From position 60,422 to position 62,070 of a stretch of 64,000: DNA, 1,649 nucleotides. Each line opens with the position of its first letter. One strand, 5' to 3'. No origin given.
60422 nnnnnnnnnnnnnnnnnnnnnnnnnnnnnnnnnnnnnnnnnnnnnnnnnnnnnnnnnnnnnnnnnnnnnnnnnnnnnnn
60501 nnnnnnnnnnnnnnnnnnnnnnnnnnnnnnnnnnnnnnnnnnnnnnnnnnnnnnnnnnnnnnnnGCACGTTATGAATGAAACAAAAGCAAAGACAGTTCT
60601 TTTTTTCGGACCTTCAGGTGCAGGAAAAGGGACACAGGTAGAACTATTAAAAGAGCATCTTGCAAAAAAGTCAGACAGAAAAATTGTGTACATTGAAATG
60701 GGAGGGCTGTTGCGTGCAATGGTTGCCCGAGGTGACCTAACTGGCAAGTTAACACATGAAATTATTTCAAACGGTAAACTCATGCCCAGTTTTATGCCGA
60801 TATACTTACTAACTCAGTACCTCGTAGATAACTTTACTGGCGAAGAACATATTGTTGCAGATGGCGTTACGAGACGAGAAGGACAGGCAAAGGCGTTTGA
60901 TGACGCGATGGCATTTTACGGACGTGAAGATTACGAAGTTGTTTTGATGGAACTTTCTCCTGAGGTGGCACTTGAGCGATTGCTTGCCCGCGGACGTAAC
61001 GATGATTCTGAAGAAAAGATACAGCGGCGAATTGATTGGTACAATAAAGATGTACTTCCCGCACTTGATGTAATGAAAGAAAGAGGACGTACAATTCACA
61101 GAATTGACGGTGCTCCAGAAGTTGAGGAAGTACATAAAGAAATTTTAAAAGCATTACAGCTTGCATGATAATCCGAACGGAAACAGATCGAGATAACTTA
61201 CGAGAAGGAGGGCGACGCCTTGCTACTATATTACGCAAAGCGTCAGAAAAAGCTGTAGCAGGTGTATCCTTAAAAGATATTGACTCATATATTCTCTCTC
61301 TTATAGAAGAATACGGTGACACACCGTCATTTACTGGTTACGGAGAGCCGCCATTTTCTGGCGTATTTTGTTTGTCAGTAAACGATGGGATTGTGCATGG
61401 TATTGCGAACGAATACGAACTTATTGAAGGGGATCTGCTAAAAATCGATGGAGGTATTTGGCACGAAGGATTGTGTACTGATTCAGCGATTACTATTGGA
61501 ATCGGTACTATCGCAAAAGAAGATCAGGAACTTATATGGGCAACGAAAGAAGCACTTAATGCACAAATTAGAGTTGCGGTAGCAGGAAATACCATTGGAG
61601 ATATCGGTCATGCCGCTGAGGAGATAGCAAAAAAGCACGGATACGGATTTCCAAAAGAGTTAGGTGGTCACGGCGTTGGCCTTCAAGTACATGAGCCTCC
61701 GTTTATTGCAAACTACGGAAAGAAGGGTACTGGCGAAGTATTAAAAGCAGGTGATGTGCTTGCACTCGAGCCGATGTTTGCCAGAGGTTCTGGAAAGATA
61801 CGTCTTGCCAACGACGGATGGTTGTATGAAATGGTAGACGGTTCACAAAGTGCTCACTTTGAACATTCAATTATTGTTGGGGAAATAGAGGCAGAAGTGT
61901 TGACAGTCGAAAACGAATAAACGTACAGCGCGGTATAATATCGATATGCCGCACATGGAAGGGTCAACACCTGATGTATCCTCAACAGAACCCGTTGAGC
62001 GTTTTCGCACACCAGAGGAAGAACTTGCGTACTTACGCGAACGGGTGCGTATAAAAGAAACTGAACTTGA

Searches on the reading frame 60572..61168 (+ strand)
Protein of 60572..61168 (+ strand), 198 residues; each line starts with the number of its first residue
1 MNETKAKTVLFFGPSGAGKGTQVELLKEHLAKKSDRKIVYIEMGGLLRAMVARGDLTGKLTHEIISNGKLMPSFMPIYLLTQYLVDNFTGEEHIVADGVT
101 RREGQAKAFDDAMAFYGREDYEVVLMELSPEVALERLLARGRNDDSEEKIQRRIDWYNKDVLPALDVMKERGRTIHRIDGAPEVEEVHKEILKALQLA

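Call 31: search_protein_families(library=pfam, proteins=[window:60572-61168:+])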
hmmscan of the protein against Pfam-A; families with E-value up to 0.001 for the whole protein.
window:60572-61168:+ (198 aa): 6 families
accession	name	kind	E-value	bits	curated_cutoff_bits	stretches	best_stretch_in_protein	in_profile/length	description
PF00406.28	ADK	-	1e-21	78.1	26.8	1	12-172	2-150/151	Adenylate kinase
PF13207.12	AAA_17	-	7.3e-15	55.9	27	1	12-151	1-136/136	AAA domain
PF02223.23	Thymidylate_kin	-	5.4e-09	36.4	27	1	121-191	119-185/185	Thymidylate kinase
PF13238.12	AAA_18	-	4.8e-06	27.5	29.4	1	9-147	1-118/128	AAA domain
PF13671.12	AAA_33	-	2.1e-05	25.3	27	1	9-155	2-134/143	AAA domain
PF06414.18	Zeta_toxin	-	0.00013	21.9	22.3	0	93-160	97-160/199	Zeta toxin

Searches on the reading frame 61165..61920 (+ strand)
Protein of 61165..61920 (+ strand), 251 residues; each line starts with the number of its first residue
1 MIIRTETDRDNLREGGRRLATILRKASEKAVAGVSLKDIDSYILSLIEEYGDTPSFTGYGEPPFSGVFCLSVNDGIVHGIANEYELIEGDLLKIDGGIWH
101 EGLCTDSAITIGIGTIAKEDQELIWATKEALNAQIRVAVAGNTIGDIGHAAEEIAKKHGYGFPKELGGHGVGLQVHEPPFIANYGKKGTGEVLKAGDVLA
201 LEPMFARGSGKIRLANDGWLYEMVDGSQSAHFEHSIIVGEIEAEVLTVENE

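Call 31: search_protein_families(library=pfam, proteins=[window:61165-61920:+])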
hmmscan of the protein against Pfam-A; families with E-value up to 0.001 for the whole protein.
window:61165-61920:+ (251 aa): 1 family
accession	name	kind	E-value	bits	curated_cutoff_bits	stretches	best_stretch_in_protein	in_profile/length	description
PF00557.29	Peptidase_M24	-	8.8e-39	133.9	23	1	11-239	2-207/208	Metallopeptidase family M24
